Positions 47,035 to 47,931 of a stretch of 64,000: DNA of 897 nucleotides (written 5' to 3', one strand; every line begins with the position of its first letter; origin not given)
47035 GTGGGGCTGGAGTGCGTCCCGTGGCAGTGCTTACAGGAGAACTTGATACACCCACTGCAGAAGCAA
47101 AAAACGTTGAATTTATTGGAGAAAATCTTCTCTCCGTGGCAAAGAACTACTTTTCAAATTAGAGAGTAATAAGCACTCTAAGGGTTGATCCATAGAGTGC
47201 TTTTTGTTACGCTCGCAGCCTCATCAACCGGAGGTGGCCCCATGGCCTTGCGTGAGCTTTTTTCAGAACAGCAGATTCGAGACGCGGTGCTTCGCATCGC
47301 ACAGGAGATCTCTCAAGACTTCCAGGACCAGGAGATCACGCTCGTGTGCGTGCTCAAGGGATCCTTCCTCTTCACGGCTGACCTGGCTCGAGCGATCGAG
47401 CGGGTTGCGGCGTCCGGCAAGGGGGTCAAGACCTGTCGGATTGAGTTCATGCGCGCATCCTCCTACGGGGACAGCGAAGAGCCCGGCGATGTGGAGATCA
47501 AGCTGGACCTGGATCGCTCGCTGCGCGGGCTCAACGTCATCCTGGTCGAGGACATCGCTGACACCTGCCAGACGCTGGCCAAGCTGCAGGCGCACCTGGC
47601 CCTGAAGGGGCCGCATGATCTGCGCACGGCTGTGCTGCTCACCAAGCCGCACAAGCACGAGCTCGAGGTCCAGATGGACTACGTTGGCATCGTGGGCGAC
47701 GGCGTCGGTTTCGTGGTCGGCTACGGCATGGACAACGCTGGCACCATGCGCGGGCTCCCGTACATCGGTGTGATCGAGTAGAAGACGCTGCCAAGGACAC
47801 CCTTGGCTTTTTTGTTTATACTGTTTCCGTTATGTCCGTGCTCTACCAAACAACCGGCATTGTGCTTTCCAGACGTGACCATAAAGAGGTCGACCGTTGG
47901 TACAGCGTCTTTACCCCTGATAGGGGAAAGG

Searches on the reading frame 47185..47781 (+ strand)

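Call 62: search_protein_families(library=pfam, max_evalue=0.001, proteins=[window:47185-47781:+])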
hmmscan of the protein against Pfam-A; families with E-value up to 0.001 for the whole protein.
window:47185-47781:+ (198 aa): 1 family
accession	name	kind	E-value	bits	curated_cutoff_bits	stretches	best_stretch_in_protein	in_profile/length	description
PF00156.33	Pribosyltran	-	2.9e-23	82.3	26.3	1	24-183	4-156/158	Phosphoribosyl transferase domain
